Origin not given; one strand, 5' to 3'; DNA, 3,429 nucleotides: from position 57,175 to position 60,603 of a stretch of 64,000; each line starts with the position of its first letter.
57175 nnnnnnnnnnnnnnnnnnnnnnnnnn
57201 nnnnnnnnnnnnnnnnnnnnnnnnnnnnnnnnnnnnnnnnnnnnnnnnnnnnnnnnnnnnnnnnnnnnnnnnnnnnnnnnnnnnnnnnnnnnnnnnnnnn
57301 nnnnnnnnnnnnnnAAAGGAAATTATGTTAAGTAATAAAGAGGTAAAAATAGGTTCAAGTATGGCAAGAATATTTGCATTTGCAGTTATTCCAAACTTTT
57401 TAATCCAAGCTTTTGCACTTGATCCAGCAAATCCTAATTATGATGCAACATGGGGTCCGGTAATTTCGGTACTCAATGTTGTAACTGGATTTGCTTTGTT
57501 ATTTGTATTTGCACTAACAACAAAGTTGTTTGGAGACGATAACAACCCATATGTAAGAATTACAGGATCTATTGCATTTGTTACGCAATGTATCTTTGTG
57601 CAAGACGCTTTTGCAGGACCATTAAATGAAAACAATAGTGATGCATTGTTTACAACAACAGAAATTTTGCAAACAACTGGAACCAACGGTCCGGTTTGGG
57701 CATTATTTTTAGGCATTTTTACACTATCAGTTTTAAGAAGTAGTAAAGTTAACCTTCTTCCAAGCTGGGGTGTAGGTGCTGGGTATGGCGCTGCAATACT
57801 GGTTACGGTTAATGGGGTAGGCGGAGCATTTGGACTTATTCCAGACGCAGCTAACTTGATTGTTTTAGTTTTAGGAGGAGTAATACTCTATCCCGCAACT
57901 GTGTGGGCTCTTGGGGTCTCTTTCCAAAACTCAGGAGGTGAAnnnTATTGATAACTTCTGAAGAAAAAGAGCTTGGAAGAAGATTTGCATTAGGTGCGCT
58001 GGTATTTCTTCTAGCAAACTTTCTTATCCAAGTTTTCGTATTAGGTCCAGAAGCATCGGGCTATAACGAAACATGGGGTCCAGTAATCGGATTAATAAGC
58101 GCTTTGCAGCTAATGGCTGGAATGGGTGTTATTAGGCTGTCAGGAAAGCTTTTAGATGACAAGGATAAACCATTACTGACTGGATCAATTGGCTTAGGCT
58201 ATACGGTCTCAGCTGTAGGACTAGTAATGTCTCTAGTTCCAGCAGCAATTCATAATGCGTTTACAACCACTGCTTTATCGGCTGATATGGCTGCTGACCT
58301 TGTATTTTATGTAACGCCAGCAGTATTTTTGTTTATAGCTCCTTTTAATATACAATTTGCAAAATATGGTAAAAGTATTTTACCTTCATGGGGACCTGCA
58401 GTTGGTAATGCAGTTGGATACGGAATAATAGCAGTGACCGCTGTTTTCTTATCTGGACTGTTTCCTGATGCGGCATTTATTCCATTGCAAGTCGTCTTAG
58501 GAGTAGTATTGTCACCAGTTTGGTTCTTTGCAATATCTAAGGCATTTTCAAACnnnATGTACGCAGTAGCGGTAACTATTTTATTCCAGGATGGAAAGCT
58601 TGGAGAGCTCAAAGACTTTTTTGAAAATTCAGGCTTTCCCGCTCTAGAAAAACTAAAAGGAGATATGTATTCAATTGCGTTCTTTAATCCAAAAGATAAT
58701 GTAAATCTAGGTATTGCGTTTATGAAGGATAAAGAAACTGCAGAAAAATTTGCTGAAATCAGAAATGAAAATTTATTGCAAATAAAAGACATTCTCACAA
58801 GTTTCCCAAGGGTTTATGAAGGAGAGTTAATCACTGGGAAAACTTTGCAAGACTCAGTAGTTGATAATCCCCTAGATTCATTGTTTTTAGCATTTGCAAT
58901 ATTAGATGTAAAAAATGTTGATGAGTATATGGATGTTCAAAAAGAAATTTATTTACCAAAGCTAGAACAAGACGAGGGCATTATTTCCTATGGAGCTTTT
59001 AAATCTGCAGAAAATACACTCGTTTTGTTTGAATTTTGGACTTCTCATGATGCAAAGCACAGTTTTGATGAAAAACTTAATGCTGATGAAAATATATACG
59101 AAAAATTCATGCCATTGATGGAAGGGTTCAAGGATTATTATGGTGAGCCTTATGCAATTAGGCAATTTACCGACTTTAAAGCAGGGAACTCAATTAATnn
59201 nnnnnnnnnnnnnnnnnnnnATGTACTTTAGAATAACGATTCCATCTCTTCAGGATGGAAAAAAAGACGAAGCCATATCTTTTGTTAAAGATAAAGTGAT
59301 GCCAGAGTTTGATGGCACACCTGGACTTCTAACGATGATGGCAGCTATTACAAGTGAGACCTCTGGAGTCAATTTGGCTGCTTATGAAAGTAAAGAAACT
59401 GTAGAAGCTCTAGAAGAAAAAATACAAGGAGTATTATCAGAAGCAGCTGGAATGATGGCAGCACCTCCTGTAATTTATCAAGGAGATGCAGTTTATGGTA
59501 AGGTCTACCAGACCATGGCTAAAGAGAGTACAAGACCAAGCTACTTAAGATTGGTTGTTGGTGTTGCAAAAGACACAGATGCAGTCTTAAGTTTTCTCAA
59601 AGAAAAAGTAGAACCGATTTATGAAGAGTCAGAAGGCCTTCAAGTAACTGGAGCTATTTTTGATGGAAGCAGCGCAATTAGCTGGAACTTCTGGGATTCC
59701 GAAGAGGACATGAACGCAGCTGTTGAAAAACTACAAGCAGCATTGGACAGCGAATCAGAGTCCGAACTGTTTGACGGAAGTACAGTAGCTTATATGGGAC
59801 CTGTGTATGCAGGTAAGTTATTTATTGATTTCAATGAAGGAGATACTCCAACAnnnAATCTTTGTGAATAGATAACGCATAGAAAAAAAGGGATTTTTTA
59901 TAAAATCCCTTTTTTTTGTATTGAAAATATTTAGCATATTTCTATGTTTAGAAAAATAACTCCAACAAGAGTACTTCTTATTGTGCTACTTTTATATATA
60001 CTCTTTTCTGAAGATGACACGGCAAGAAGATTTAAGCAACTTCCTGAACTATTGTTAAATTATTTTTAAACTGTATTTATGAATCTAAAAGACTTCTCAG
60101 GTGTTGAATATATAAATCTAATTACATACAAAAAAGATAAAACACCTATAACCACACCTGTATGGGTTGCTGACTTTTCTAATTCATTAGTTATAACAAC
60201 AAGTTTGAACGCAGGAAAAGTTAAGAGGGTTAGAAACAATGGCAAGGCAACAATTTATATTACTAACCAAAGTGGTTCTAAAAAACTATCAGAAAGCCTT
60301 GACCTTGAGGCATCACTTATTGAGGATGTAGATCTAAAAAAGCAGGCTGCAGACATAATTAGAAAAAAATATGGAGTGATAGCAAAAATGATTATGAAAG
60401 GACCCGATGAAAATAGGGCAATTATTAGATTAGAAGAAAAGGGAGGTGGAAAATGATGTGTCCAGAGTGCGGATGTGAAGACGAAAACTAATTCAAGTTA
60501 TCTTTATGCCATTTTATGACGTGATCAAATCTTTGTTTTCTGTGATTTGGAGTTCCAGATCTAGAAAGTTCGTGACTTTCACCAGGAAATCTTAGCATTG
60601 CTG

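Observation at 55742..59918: Seven-gene operon built only from paralogous membrane proteins and paralogous single/tandem ABM-like barrel proteins, with no known function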

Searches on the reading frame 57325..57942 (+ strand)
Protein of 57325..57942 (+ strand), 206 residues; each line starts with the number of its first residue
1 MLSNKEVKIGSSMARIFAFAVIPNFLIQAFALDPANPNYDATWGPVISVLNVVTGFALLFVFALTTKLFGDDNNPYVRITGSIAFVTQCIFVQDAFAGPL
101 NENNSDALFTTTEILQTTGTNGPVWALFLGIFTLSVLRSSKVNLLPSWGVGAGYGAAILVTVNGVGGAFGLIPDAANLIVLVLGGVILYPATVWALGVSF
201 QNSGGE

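Call 3: search_protein_families(library=pfam, proteins=[window:57325-57942:+], max_evalue=10)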
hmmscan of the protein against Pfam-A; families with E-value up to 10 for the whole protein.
window:57325-57942:+ (206 aa): 0 families

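Call 4: search_protein_families(library=ncbifam, proteins=[window:57325-57942:+], max_evalue=10)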
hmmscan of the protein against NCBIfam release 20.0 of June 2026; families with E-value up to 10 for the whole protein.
window:57325-57942:+ (206 aa): 1 family
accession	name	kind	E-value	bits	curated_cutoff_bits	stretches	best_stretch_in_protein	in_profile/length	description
NF051447.1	HblD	equivalog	0.26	10.2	650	1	130-197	219-285/409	hemolysin BL lytic component L1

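Call 91: search_protein_families(library=padloc, proteins=[window:57325-57942:+], max_evalue=0.01)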
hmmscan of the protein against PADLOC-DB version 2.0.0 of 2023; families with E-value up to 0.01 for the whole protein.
window:57325-57942:+ (206 aa): 0 families

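Call 92: search_protein_families(library=phrogs, proteins=[window:57325-57942:+], max_evalue=0.01)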
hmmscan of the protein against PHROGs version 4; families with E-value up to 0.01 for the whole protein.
window:57325-57942:+ (206 aa): 0 families

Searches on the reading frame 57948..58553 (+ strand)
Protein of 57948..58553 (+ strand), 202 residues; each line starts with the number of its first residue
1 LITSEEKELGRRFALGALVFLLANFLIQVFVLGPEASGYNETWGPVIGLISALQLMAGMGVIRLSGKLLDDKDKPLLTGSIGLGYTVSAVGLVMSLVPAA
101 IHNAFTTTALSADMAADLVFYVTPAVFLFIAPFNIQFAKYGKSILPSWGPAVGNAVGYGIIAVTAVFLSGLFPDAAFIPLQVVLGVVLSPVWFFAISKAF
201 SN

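Call 3: search_protein_families(library=pfam, proteins=[window:57948-58553:+], max_evalue=10)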
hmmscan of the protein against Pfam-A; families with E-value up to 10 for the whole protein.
window:57948-58553:+ (202 aa): 1 family
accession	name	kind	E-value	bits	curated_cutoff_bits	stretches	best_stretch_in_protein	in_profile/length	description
PF11070.13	DUF2871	-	5.2e-05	24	27.4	1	13-97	45-129/134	Protein of unknown function (DUF2871)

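Call 4: search_protein_families(library=ncbifam, proteins=[window:57948-58553:+], max_evalue=10)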
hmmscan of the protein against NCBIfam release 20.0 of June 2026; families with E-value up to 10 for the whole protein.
window:57948-58553:+ (202 aa): 0 families

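Call 18: find_homologous_proteins(query=window:57948-58553:+, max_evalue=0.001)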
Query window:57948-58553:+ (202 aa): 22 proteins with E <= 0.001 among 1138 candidates.
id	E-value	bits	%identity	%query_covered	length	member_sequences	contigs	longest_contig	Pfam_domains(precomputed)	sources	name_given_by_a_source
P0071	7.2e-119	413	97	100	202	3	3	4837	-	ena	-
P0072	2.3e-117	408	96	100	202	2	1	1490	-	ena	-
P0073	3.5e-117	407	97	100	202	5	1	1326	PF11070.14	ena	-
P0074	3.5e-117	407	96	100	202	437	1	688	-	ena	-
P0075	2.4e-116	405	94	100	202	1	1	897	-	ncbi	-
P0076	3.2e-114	398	94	99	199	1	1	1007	-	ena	-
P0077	2.8e-112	391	89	100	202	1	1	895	-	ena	-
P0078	1.6e-110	386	89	100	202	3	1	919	-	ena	-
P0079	5.6e-108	377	85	100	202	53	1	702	-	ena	-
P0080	1.1e-107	376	85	100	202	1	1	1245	-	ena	-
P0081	1.9e-107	376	94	93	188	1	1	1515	-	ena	-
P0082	2.2e-107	375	85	100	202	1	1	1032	-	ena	-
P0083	5.9e-107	374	84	100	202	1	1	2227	-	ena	-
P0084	4.8e-103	361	83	100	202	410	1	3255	-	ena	-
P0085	1.7e-93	330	98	78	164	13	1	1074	-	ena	-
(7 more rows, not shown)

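Call 32: search_protein_families(library=pfam, alignment_id=A4, max_evalue=0.01)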
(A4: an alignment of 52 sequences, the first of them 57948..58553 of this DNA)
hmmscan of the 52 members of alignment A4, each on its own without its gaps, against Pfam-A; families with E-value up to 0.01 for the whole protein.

A. member 1, window:57948-58553:+ (202 aa): 1 family
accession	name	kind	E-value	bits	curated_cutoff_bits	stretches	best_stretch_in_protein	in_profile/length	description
PF11070.13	DUF2871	-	5.2e-05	24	27.4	1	13-97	45-129/134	Protein of unknown function (DUF2871)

B. families by the number of members that match (of 52 scanned): 1 family
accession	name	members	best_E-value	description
PF11070.13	DUF2871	2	5.2e-05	Protein of unknown function (DUF2871)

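Call 35: find_homologous_proteins(query=A4, max_evalue=0.001)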
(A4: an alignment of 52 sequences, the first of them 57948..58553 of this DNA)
Query A4 (52 sequences) (202 aa, profile of the alignment): 44 proteins with E <= 0.001 among 8000 candidates.
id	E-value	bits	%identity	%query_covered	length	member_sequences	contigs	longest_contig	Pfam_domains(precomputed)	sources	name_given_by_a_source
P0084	8.7e-69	249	83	100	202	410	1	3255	-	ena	-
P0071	1.0e-67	246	97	100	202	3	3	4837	-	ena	-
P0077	3.6e-67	244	89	100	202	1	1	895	-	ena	-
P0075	4.2e-67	244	94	100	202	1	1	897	-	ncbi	-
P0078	5.0e-66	240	89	100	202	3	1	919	-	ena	-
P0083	2.3e-65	238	84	100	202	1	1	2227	-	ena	-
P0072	2.5e-65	238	96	100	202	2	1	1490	-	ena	-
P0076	2.7e-65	238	94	99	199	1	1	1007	-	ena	-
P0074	2.8e-65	238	96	100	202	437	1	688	-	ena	-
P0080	3.7e-65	237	85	100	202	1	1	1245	-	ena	-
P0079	4.4e-65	237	85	100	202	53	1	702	-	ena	-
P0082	8.0e-65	236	85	100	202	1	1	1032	-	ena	-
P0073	1.4e-64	235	97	100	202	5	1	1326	PF11070.14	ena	-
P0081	3.0e-57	212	94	93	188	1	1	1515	-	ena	-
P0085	2.3e-49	186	98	78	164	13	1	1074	-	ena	-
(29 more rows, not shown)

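Call 49: predict_structure(alignment_id=A6)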
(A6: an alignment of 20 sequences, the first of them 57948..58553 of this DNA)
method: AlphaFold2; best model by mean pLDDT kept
length: 202 residues; sequences in the alignment: 20
mean_pLDDT: 80.6   pTM: 0.78
mean pLDDT of the five models: 80.6, 79.5, 77.8, 77.6, 76.8
residues with pLDDT >= 90: 85; 70-90: 66; 50-70: 39; < 50: 12
segments of 3 or more residues with pLDDT < 50: 99-110
pLDDT, mean of each block of 10 residues (from residue 1): 94 95 81 63 77 90 93 89 87 66 46 54 70 94 94 93 79 66 82 96 90
secondary structure, 60 per line:
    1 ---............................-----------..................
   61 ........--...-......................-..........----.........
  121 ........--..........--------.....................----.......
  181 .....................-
elements in order: H4-31 H43-68 H75-96 H98-107 H112-128 H131-140 H149-169 H174-201

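Call 52: fold_search(model_id=the predicted structure, library=pdb)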
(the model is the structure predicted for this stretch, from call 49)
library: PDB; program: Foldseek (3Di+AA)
matches with E <= 10: 387; with E <= 0.001: 0
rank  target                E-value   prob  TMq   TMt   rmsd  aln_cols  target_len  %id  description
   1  9h3i_D                3.1e-01  0.33  0.24  0.13  15.0       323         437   10  trans-aconitate decarboxylase Tad1- wild type (released 2025-03-19)
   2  4bem_J                3.2e-01  0.20  0.18  0.20  19.5       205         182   16  Crystal structure of the F-type ATP synthase c-ring from Acetobacterium woodii. (released 2014-03-26)
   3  9h4e_B                3.5e-01  0.30  0.24  0.14  15.3       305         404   11  trans-aconitate decarboxylase Tad1- wild type binding with glycerol (released 2025-03-19)
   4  7uw9_c                5.8e-01  0.41  0.25  0.30  17.3       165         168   15  Citrus V-ATPase State 1, H in contact with subunit a (released 2022-07-06)
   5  7avo_A                5.8e-01  0.28  0.28  0.26  15.6       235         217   13  Structure of marine actinobacteria clade rhodopsin (MacR) in orange form in P1211 space group (released 2022-06-01)
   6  7uw9_i                5.8e-01  0.14  0.17  0.21  19.1       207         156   14  Citrus V-ATPase State 1, H in contact with subunit a (released 2022-07-06)
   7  9h4e_D                7.7e-01  0.21  0.24  0.15  14.4       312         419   10  trans-aconitate decarboxylase Tad1- wild type binding with glycerol (released 2025-03-19)
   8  7zly                  7.7e-01  0.15  0.20  0.11  25.4       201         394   11  Crystal structure of human GPCR Niacin receptor (HCA2) expressed from Spodoptera frugiperda (released 2023-04-12)
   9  8xbh_R                8.0e-01  0.21  0.25  0.19  21.5       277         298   10  Human GPR34 -Gi complex bound to M1 (released 2023-12-27)
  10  8yf4_A                9.2e-01  0.51  0.41  0.27   8.4       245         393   10  Cryo EM structure of human phosphate channel XPR1 at open and inward-facing state (released 2024-10-09)
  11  1h2s_A                9.2e-01  0.38  0.34  0.32  15.5       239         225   15  Molecular basis of transmenbrane signalling by sensory rhodopsin II-transducer complex (released 2002-10-10)
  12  5jsi_A                9.6e-01  0.21  0.28  0.26  17.5       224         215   12  Structure of membrane protein (released 2017-05-31)
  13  2f93_MODEL_1_A        1.0e+00  0.25  0.29  0.27  15.9       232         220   15  K Intermediate Structure of Sensory Rhodopsin II/Transducer Complex in Combination with the Ground State Struc (released 2006-03-07)
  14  2f2g_B                1.1e+00  0.15  0.23  0.23  12.6       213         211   12  X-Ray Structure of Gene Product From Arabidopsis Thaliana AT3G16990 (released 2005-12-13)
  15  9h4e_C                1.1e+00  0.15  0.24  0.14  15.4       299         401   11  trans-aconitate decarboxylase Tad1- wild type binding with glycerol (released 2025-03-19)
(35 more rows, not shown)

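Call 71: search_solved_structures(query=A4, max_evalue=10)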
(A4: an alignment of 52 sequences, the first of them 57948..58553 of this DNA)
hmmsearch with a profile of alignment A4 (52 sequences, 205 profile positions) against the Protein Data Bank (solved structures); distinct sequences matched with E-value up to 10: 0.

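Call 76: find_related_loci(query=A4, collection=viral_contigs, flank=5000)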
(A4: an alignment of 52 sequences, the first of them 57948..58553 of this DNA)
Query A4 (202 aa) in viral_contigs; peptide patterns used: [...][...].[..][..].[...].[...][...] (x = any residue, [..] = any of these).
58 stretches matched a pattern, but none encodes a relative of the query by tblastn (E <= 1e-3).

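Call 91: search_protein_families(library=padloc, proteins=[window:57948-58553:+], max_evalue=0.01)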
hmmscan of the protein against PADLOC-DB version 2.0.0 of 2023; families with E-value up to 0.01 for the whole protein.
window:57948-58553:+ (202 aa): 0 families

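Call 92: search_protein_families(library=phrogs, proteins=[window:57948-58553:+], max_evalue=0.01)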
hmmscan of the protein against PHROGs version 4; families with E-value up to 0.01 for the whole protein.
window:57948-58553:+ (202 aa): 0 families

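Call 93: fold_search(model_id=the predicted structure, library=viral)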
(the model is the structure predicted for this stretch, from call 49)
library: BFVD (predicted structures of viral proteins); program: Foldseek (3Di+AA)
matches with E <= 10: 161; with E <= 0.001: 0
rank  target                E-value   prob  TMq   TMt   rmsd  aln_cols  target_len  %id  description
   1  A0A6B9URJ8            2.8e-01  0.66  0.34  0.28  10.7       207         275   12  (no name in the UniProt tables at hand)
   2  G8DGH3                4.7e-01  0.57  0.36  0.26  11.5       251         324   10  (no name in the UniProt tables at hand)
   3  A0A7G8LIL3            7.7e-01  0.72  0.46  0.38  10.9       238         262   13  Membrane protein [Gordonia phage Rabbitrun]
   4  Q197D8                8.1e-01  0.82  0.48  0.44   7.4       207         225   15  Transmembrane protein 022L [Invertebrate iridescent virus 3]
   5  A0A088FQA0            9.3e-01  0.57  0.40  0.36  12.1       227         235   15  (no name in the UniProt tables at hand)
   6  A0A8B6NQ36            9.3e-01  0.20  0.26  0.21  17.6       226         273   15  G-protein coupled receptor 12 [Elephant endotheliotropic herpesvirus 1A]
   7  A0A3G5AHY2            9.7e-01  0.11  0.19  0.18  13.7       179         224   15  Uncharacterized protein [Solivirus sp.]
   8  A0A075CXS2            1.2e+00  0.38  0.36  0.31  11.0       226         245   13  Membrane protein EE38 [Elephant endotheliotropic herpesvirus 5]
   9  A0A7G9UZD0            1.3e+00  0.30  0.33  0.29  17.2       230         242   13  Membrane protein [Gordonia Phage Sephiroth]
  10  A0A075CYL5            1.3e+00  0.13  0.23  0.16  19.7       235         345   14  Membrane protein EE34 [Elephant endotheliotropic herpesvirus 5]
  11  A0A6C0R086            1.3e+00  0.11  0.21  0.18  15.1       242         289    9  (no name in the UniProt tables at hand)
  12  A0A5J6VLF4            1.4e+00  0.07  0.16  0.12  18.1       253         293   12  EamA-like transporter family protein [Megaviridae environmental sample]
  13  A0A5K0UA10            1.5e+00  0.16  0.29  0.29  10.1       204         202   13  TLC domain-containing protein [Yasminevirus sp. GU-2018]
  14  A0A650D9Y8            1.5e+00  0.38  0.40  0.37  11.6       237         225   10  (no name in the UniProt tables at hand)
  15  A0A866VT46            1.5e+00  0.16  0.27  0.21  17.2       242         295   11  G protein coupled receptor 4B [Elephant endotheliotropic herpesvirus 1A]
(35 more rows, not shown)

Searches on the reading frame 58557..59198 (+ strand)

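Call 3: search_protein_families(library=pfam, proteins=[window:58557-59198:+], max_evalue=10)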
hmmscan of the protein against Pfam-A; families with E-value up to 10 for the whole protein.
window:58557-59198:+ (214 aa): 1 family
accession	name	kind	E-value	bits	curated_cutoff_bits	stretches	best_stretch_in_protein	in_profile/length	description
PF03992.22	ABM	-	0.027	15.1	23.1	1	123-166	17-62/78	Antibiotic biosynthesis monooxygenase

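Call 4: search_protein_families(library=ncbifam, proteins=[window:58557-59198:+], max_evalue=10)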
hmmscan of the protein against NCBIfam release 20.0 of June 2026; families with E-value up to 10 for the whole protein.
window:58557-59198:+ (214 aa): 0 families

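Call 91: search_protein_families(library=padloc, proteins=[window:58557-59198:+], max_evalue=0.01)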
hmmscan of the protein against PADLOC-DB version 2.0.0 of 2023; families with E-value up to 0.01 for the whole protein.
window:58557-59198:+ (214 aa): 0 families

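Call 92: search_protein_families(library=phrogs, proteins=[window:58557-59198:+], max_evalue=0.01)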
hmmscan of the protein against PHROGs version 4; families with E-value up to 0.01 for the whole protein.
window:58557-59198:+ (214 aa): 0 families

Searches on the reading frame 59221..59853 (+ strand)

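Call 3: search_protein_families(library=pfam, proteins=[window:59221-59853:+], max_evalue=10)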
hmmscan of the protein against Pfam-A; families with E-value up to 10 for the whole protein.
window:59221-59853:+ (211 aa): 0 families

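Call 4: search_protein_families(library=ncbifam, proteins=[window:59221-59853:+], max_evalue=10)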
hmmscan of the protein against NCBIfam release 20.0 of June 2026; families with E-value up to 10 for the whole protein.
window:59221-59853:+ (211 aa): 1 family
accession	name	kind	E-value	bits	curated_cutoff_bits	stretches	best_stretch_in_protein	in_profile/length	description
NF047617.1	LIC12077_fam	equivalog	0.23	11.6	110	0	64-76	19-31/68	LIC12077 family protein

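Call 91: search_protein_families(library=padloc, proteins=[window:59221-59853:+], max_evalue=0.01)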
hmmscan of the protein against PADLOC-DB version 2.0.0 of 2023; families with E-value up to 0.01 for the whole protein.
window:59221-59853:+ (211 aa): 0 families

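Call 92: search_protein_families(library=phrogs, proteins=[window:59221-59853:+], max_evalue=0.01)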
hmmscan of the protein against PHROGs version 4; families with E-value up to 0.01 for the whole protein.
window:59221-59853:+ (211 aa): 0 families

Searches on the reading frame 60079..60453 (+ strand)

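Call 27: search_protein_families(library=pfam, proteins=[window:60079-60453:+], max_evalue=0.01)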
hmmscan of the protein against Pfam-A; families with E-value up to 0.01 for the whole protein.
window:60079-60453:+ (125 aa): 3 families
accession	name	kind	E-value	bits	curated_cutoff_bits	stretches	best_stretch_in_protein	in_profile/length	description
PF01243.27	PNPOx_N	-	5.8e-06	27.1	28.1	1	12-117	15-110/120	Pyridoxamine 5'-phosphate oxidase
PF05618.17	Zn_protease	-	0.0014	18.9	27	1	40-113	27-98/138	Putative ATP-dependent zinc protease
PF14285.11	DUF4367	-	0.0095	16.8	22.1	0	53-102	33-83/110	Domain of unknown function (DUF4367)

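Call 70: search_protein_families(library=ncbifam, proteins=[window:60079-60453:+], max_evalue=0.01)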
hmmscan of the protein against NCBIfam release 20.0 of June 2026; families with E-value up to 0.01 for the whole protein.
window:60079-60453:+ (125 aa): 3 families
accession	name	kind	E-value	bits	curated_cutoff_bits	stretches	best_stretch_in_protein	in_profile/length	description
TIGR03666.1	Rv2061_F420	subfamily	1.2e-19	70.3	84.9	1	2-106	5-107/132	PPOX class F420-dependent oxidoreductase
TIGR03618.1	Rv1155_F420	subfamily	4.8e-06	26.8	79.05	1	13-118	12-120/127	TIGR03618 family F420-dependent PPOX class oxidoreductase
TIGR03667.1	Rv3369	hypoth_equivalog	0.00035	20.5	125.3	1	11-102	16-106/130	TIGR03667 family PPOX class F420-dependent oxidoreductase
